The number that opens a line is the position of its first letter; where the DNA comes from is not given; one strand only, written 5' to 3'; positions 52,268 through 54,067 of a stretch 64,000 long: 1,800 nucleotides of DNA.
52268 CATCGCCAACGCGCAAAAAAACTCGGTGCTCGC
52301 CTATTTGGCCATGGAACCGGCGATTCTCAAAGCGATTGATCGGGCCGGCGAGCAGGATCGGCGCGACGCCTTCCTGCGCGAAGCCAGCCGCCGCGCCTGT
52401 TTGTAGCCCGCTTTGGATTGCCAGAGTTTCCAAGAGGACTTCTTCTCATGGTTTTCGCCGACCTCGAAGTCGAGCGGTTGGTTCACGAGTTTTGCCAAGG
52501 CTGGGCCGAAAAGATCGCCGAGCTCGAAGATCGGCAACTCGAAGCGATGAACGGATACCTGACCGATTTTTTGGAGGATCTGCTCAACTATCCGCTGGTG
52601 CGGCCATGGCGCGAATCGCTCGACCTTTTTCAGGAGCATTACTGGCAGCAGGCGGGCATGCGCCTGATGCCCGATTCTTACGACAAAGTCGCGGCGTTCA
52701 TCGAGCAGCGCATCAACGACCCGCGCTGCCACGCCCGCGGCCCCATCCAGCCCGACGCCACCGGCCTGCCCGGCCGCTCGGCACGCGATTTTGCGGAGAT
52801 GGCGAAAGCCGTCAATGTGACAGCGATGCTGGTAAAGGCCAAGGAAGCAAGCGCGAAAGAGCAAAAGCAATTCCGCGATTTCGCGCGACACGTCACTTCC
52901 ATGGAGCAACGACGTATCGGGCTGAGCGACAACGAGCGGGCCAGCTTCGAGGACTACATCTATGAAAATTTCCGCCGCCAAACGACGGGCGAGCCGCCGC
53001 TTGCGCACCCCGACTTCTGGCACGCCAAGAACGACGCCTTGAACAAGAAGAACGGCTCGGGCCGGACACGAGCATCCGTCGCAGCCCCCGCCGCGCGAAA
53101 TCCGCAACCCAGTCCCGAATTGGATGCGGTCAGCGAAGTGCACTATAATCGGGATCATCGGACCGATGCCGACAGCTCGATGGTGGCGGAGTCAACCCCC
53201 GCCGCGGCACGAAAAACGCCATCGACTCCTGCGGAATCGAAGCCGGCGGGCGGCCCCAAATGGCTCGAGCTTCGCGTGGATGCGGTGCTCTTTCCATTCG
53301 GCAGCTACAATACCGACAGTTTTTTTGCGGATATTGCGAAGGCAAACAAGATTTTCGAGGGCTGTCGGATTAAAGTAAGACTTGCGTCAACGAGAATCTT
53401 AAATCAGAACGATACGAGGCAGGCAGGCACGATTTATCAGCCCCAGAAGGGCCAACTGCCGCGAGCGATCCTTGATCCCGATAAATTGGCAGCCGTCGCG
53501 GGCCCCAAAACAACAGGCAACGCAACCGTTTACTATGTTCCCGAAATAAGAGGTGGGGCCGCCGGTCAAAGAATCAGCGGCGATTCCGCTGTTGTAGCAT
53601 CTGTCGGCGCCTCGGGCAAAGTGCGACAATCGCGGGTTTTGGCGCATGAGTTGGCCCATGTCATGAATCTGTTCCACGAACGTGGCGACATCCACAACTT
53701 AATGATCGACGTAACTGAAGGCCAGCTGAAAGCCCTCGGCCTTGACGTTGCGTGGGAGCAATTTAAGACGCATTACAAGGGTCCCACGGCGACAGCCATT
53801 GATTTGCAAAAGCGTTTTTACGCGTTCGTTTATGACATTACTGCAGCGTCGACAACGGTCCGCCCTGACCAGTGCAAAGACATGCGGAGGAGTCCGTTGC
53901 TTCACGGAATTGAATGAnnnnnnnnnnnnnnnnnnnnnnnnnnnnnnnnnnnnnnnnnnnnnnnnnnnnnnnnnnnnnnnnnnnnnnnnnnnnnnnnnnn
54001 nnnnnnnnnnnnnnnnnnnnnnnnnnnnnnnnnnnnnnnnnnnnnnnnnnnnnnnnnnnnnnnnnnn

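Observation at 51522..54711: Lower-GC three-gene cassette: disordered acidic protein, signal-less metzincin-like protein, ATGA-coupled membrane partner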

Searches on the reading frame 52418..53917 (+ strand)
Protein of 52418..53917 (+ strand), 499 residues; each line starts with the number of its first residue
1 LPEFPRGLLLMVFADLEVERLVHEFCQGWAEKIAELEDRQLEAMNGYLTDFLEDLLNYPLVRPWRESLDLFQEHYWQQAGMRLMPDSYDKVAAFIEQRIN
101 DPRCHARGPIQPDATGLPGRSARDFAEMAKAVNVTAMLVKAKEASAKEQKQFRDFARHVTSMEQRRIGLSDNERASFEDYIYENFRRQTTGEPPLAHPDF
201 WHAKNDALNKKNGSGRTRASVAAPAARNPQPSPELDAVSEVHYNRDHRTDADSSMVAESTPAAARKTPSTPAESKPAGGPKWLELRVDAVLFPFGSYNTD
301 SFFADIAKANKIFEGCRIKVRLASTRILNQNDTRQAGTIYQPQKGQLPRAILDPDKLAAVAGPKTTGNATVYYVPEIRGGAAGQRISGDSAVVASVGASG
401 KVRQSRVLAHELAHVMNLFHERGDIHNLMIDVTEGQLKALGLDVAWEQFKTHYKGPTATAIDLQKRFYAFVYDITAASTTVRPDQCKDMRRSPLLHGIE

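Call 3: search_protein_families(library=pfam, proteins=[window:52418-53917:+], max_evalue=1)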
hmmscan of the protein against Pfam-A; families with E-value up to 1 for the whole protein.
window:52418-53917:+ (499 aa): 0 families

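Call 4: search_protein_families(library=ncbifam, proteins=[window:52418-53917:+], max_evalue=1)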
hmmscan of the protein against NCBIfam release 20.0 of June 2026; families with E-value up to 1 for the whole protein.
window:52418-53917:+ (499 aa): 0 families

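Call 5: search_protein_families(library=padloc, proteins=[window:52418-53917:+], max_evalue=1)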
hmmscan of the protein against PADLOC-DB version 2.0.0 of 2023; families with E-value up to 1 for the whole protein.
window:52418-53917:+ (499 aa): 0 families

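Call 6: find_homologous_proteins(query=window:52418-53917:+)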
Query window:52418-53917:+ (499 aa): 9 proteins with E <= 0.001 among 8000 candidates.
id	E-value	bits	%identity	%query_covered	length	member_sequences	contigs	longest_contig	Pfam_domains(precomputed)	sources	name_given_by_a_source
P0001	0.0e+0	1043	100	91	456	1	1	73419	-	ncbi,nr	ncbi:MAG: hypothetical protein HY288_12030 [Planctomycetia bacterium]|nr:hypothetical protein [Planc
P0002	3.9e-87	311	65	45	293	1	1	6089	-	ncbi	ncbi:MAG: hypothetical protein WD063_05325, partial [Pirellulales bacterium]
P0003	1.9e-84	302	40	91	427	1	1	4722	-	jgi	jgi:hypothetical protein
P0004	1.5e-78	283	61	44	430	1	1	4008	-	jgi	jgi:hypothetical protein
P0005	3.3e-59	219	51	44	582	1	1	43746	-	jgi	jgi:hypothetical protein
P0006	2.2e-57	213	50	44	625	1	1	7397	PF15648.13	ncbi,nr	ncbi:MAG TPA: Tox-REase-5 domain-containing protein [Pirellulales bacterium]|nr:Tox-REase-5 domain-c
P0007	5.1e-54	202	49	40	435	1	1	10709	-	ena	-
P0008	1.0e-53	201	41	52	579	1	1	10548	PF21111.4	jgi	jgi:hypothetical protein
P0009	1.0e-41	161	63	25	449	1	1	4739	PF21111.4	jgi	jgi:hypothetical protein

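Call 7: search_solved_structures(query=window:52418-53917:+, max_evalue=10, show_alignments=2)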
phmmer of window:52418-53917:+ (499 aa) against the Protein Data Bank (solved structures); distinct sequences matched with E-value up to 10: 0.

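Call 9: search_protein_families(library=pfam, proteins=[P0003, P0004, P0005, P0006, P0007, P0008, P0009], max_evalue=1)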
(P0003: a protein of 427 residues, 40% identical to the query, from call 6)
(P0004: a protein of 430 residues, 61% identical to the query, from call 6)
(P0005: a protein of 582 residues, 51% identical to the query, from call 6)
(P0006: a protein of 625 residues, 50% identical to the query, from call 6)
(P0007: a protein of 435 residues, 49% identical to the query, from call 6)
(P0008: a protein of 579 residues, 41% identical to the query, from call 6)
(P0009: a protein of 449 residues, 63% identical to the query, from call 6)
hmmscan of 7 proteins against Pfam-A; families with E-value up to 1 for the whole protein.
P0003 (427 aa): 6 families
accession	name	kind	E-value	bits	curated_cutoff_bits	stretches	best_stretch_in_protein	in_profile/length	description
PF10462.15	Peptidase_M66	-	0.0037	16.7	20.6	1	299-349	156-209/306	Peptidase M66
PF13688.12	Reprolysin_5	-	0.007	17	27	1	316-349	119-158/196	Metallo-peptidase family M12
PF00413.30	Peptidase_M10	-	0.01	16.2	24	1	329-362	105-137/159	Matrixin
PF13583.11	Reprolysin_4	-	0.012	15.7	22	1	295-352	106-155/203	Metallo-peptidase family M12B Reprolysin-like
PF13582.12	Reprolysin_3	-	0.03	15.3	22.4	1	318-348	93-122/123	Metallo-peptidase family M12B Reprolysin-like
PF13699.11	eCIS_core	-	0.047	14.3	22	1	323-344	52-73/79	eCIS core domain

P0004 (430 aa): 6 families
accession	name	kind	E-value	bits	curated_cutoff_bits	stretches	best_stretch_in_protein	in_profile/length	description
PF13582.12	Reprolysin_3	-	0.013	16.5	22.4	1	237-351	8-122/123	Metallo-peptidase family M12B Reprolysin-like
PF13699.11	eCIS_core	-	0.015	15.9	22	1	328-348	54-74/79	eCIS core domain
PF13688.12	Reprolysin_5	-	0.047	14.3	27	1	237-351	33-157/196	Metallo-peptidase family M12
PF05050.19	Methyltransf_21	-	0.11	13.1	22.7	1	273-380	31-139/173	Methyltransferase FkbM domain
PF08916.16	Phe_ZIP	-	0.16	13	25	0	389-413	12-36/57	Phenylalanine zipper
PF06114.19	Peptidase_M78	-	0.35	11.1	22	0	332-347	39-54/123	IrrE N-terminal-like domain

P0005 (582 aa): 2 families
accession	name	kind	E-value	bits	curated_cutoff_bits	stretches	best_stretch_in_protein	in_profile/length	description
PF22120.2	T6SS_Tse3_N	-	0.048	14.4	27.2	1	440-493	43-96/104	T6SS, Peptidoglycan muramidase Tse3, N-terminal domain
PF00218.27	IGPS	-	0.15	11.6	27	1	428-491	175-240/254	Indole-3-glycerol phosphate synthase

P0006 (625 aa): 1 family
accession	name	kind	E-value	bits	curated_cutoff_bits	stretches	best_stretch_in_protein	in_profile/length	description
PF15648.12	Tox-REase-5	-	2.5e-12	47.6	25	1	522-600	2-95/95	Restriction endonuclease fold toxin 5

P0007 (435 aa): 1 family
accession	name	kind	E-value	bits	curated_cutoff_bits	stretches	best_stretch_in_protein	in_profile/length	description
PF01090.25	Ribosomal_S19e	-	0.12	12.5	29.4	0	175-195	40-60/137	Ribosomal protein S19e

P0008 (579 aa): 2 families
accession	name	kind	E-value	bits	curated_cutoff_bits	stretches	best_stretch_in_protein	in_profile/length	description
PF21111.3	CDI_toxin_EC869_like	-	2e-14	54.3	27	1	488-576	34-123/123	CDI toxin restriction endonuclease-like domain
PF16885.10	CAC1F_C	-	0.19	11.3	26.6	1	205-286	29-110/362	Voltage-gated calcium channel subunit alpha, C-term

P0009 (449 aa): 1 family
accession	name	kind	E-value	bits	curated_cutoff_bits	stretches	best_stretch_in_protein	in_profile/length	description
PF21111.3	CDI_toxin_EC869_like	-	2e-16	60.8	27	1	342-445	16-122/123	CDI toxin restriction endonuclease-like domain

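Call 12: find_encoding_contigs(protein=P0005, flank=10000, max_places=3)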
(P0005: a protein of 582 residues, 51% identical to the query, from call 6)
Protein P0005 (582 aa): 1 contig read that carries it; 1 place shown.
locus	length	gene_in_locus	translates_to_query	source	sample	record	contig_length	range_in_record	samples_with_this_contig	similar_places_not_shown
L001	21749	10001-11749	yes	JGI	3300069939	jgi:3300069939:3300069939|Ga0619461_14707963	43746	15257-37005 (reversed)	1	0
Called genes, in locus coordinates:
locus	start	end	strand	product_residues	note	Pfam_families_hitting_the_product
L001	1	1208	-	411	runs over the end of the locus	PF02470:MlaD, PF06103:DUF948 (faint), PF28544:Helical_needle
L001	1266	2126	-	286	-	PF00005:ABC_tran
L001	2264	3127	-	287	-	PF02405:MlaE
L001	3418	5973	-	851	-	PF02861:Clp_N, PF02861:Clp_N, PF00004:AAA, PF17871:AAA_lid_9, PF02151:UVR, PF00158:Sigma54_activat, PF00004:AAA, PF07724:AAA_2, +11 more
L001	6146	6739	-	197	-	PF07719:TPR_2 (faint), PF13432:TPR_16 (weak), PF14559:TPR_19, PF12895:ANAPC3 (weak)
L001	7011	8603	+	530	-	PF02861:Clp_N, PF17792:ThiD2, PF02581:TMP-TENI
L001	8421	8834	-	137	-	-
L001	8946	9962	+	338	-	-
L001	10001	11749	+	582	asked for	-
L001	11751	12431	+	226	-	-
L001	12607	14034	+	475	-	-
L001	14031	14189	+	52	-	-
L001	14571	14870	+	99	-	-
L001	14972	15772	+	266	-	-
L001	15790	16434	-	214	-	PF08534:Redoxin, PF00578:AhpC-TSA, PF00085:Thioredoxin (weak), PF13905:Thioredoxin_8 (weak)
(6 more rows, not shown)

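Call 15: find_encoding_contigs(protein=P0001, flank=10000, max_places=2)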
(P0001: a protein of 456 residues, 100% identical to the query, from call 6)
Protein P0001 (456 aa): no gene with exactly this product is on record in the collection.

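Call 17: find_encoding_contigs(protein=P0008, flank=10000, max_places=2)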
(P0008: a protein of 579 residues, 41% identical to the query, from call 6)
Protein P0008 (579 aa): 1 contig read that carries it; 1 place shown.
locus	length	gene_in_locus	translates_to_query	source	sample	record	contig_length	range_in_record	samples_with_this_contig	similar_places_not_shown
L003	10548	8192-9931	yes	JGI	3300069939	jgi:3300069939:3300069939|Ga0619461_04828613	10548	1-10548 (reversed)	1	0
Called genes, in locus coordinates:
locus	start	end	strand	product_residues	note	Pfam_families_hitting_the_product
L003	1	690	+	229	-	?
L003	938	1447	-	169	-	PF04978:MST (weak), PF05163:DinB, PF12867:DinB_2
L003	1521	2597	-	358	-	PF13243:SQHop_cyclase_C (faint)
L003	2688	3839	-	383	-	PF00108:Thiolase_N, PF02803:Thiolase_C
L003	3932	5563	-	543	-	PF00501:AMP-binding, PF13193:AMP-binding_C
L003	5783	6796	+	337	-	PF08450:SGL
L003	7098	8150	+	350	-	-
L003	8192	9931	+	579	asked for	PF21111:CDI_toxin_EC869_like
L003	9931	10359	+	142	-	PF07262:CdiI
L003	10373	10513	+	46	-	-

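Call 18: find_encoding_contigs(protein=P0006, flank=10000, max_places=2)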
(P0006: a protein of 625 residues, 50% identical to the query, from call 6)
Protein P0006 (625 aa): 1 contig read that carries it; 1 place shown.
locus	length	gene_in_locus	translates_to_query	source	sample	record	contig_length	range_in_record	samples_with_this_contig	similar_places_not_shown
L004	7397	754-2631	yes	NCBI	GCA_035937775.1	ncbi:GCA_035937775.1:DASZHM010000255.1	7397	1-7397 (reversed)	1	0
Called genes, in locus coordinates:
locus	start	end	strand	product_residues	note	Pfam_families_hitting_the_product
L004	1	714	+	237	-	?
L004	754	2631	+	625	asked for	PF15648:Tox-REase-5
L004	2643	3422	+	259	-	PF15579:Imm52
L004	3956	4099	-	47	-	-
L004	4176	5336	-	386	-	PF01757:Acyl_transf_3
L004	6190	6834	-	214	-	PF08534:Redoxin, PF00578:AhpC-TSA, PF13905:Thioredoxin_8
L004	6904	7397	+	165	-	PF01928:CYTH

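Call 19: find_encoding_contigs(protein=P0007, flank=10000, max_places=2)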
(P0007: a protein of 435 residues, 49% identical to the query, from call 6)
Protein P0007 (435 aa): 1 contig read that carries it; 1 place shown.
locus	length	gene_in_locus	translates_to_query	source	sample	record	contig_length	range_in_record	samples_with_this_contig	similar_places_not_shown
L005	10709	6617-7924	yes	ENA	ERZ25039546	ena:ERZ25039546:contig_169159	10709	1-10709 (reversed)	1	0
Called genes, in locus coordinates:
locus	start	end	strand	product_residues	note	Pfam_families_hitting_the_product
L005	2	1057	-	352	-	?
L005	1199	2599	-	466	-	PF02861:Clp_N, PF05621:TniB (weak), PF13191:AAA_16 (weak), PF23569:NBD_SMAX1 (weak), PF00004:AAA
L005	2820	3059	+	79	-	-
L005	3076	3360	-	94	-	-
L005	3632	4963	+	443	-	PF17792:ThiD2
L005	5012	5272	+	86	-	PF02581:TMP-TENI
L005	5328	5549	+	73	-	-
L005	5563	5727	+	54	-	-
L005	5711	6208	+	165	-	-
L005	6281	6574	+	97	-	-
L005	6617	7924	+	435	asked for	-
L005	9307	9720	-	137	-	-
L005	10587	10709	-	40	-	?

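Call 23: find_encoding_contigs(protein=P0003, flank=6000, max_places=2)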
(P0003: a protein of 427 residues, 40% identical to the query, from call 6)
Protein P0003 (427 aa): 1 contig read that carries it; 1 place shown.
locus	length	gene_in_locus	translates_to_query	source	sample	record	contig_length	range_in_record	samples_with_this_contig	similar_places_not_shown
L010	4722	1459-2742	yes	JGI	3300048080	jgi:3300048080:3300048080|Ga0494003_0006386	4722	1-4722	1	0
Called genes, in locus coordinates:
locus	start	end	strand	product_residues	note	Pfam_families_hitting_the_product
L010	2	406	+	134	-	?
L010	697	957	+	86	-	-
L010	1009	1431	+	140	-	-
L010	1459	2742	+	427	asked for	-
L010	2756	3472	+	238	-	-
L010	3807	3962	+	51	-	-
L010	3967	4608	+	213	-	-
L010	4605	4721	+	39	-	?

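Call 24: find_encoding_contigs(protein=P0004, flank=6000, max_places=2)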
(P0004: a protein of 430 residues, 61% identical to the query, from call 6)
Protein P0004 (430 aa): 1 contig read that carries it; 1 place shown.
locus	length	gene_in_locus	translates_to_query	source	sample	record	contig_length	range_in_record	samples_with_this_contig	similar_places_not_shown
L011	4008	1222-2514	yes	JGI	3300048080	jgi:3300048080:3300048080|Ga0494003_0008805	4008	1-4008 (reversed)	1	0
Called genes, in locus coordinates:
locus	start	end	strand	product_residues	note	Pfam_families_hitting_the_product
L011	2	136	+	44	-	?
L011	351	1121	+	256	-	-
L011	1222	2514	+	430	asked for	-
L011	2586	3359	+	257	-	-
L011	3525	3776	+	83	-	-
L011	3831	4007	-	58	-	?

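Call 37: predict_structure(alignment_id=A2)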
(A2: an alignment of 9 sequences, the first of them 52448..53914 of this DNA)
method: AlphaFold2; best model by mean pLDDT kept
length: 489 residues; sequences in the alignment: 9
mean_pLDDT: 54.5   pTM: 0.31
mean pLDDT of the five models: 54.5, 51.3, 48.4, 47.5, 45.2
residues with pLDDT >= 90: 3; 70-90: 106; 50-70: 195; < 50: 185
segments of 3 or more residues with pLDDT < 50: 1-3, 99-132, 202-269, 334-338, 355-393, 408-418, 469-489
pLDDT, mean of each block of 10 residues (from residue 1): 56 63 60 68 70 76 61 66 77 59 32 36 31 66 79 78 89 77 75 76 37 28 27 26 27 25 34 61 58 62 56 65 66 48 60 50 32 27 40 54 55 45 68 76 63 65 55 33 32
secondary structure, 60 per line:
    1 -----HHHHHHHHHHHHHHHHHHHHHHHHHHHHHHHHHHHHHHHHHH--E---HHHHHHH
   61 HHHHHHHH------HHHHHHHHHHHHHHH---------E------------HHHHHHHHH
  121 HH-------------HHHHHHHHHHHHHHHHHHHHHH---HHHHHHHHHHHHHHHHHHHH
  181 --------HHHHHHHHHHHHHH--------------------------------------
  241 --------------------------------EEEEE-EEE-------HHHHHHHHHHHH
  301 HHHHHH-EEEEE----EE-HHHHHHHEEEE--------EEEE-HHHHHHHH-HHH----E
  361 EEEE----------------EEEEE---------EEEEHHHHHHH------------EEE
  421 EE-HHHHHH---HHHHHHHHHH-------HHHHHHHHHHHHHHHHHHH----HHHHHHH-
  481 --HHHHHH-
elements in order: H6-47 H54-68 H75-89 H112-122 H136-157 H161-180 H189-202 E273-277 E279-281 H289-306 E308-312 H320-326 E327-330 E339-342 H344-351 E360-364 E381-385 E395-398 H399-405 E418-422 H424-429 H433-442 H450-468 H473-479 H483-488

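Call 44: search_protein_families(library=pfam, alignment_id=A5, max_evalue=0.001)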
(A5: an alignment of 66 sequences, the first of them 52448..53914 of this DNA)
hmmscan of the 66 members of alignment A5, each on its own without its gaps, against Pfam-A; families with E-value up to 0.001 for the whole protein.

A. member 1, window:52448-53914:+ (489 aa): 0 families

B. families by the number of members that match (of 66 scanned): 7 families
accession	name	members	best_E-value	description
PF14411.12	LHH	4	3.8e-25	A nuclease of the HNH/ENDO VII superfamily with conserved LHH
PF21111.3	CDI_toxin_EC869_like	4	2.9e-15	CDI toxin restriction endonuclease-like domain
PF15648.12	Tox-REase-5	3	3.2e-12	Restriction endonuclease fold toxin 5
PF14414.12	WHH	3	3.7e-06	A nuclease of the HNH/ENDO VII superfamily with conserved WHH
PF14412.12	AHH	1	1.3e-18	A nuclease family of the HNH/ENDO VII superfamily with conserved AHH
PF07179.17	SseB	1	8.2e-11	SseB protein N-terminal domain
PF15646.12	Tox-REase-2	1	1.3e-05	Restriction endonuclease fold toxin 2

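Call 46: fold_search(model_id=the predicted structure, library=pdb)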
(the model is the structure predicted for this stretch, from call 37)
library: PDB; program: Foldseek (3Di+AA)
matches with E <= 10: 146; with E <= 0.001: 0
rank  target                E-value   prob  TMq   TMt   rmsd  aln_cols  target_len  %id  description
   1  4v8p_GO               5.2e-01  0.23  0.11  0.26  24.7       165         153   13  T.thermophila 60S ribosomal subunit in complex with initiation factor 6. (released 2014-07-09)
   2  4v8p_EO               5.5e-01  0.12  0.08  0.21  25.5       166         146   14  T.thermophila 60S ribosomal subunit in complex with initiation factor 6. (released 2014-07-09)
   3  9mvr_B                8.5e-01  0.30  0.08  0.37   3.3        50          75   14  AI-designed Cas13 anti-CRISPR AIcrVIA1 (released 2026-02-25)
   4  5u91_B                9.5e-01  0.14  0.07  0.09  12.9       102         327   19  Crystal structure of Tre/loxLTR complex (released 2017-07-26)
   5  2v4b_B                1.1e+00  0.07  0.13  0.20  16.3       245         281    9  Crystal Structure of Human ADAMTS-1 catalytic Domain and Cysteine- Rich Domain (apo-form) (released 2008-01-15)
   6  4v8p_BO               1.1e+00  0.08  0.08  0.18  27.9       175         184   14  T.thermophila 60S ribosomal subunit in complex with initiation factor 6. (released 2014-07-09)
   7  1pvq_A                1.3e+00  0.13  0.07  0.09  13.1       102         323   16  BASIS FOR A SWITCH IN SUBSTRATE SPECIFICITY: CRYSTAL STRUCTURE OF SELECTED VARIANT OF CRE SITE-SPECIFIC RECOMBINASE, L (released 2004-02-17)
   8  7oyd_R                1.5e+00  0.12  0.11  0.25  25.3       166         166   11  Cryo-EM structure of a rabbit 80S ribosome with zebrafish Dap1b (released 2022-07-20)
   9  2jih_B                1.6e+00  0.14  0.10  0.16   5.7        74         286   16  Crystal Structure of Human ADAMTS-1 catalytic Domain and Cysteine- Rich Domain (complex-form) (released 2008-01-15)
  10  2hof_A                1.6e+00  0.12  0.07  0.10  13.1       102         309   16  Crystal structure of the pre-cleavage synaptic complex in the cre-loxp site-specific recombination (released 2007-06-26)
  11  4crx_A                1.9e+00  0.11  0.07  0.09  13.1       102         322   16  ASYMMETRIC DNA-BENDING IN THE CRE-LOXP SITE-SPECIFIC RECOMBINATION SYNAPSE (released 1999-06-14)
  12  1pvr_A                1.9e+00  0.11  0.07  0.10  13.3       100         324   17  BASIS FOR A SWITCH IN SUBSTRATE SPECIFICITY: CRYSTAL STRUCTURE OF SELECTED VARIANT OF CRE SITE-SPECIFIC RECOMBINASE, L (released 2004-02-17)
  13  5u91_E                2.0e+00  0.10  0.07  0.09  13.0       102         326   18  Crystal structure of Tre/loxLTR complex (released 2017-07-26)
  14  4v8p_CO               2.0e+00  0.07  0.08  0.18  24.9       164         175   14  T.thermophila 60S ribosomal subunit in complex with initiation factor 6. (released 2014-07-09)
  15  4dd8_A                2.1e+00  0.35  0.09  0.21   2.9        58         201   12  ADAM-8 metalloproteinase domain with bound batimastat (released 2012-06-06)
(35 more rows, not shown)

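Call 84: search_protein_families(library=phrogs, proteins=[window:52448-53914:+], max_evalue=0.1)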
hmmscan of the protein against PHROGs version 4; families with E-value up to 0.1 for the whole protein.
window:52448-53914:+ (489 aa): 2 families
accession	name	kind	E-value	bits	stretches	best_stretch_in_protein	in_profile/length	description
phrog_11744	-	unknown function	0.018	16.3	0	403-477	7-77/115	-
phrog_25543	-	unknown function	0.035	15.4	1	120-172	30-80/85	-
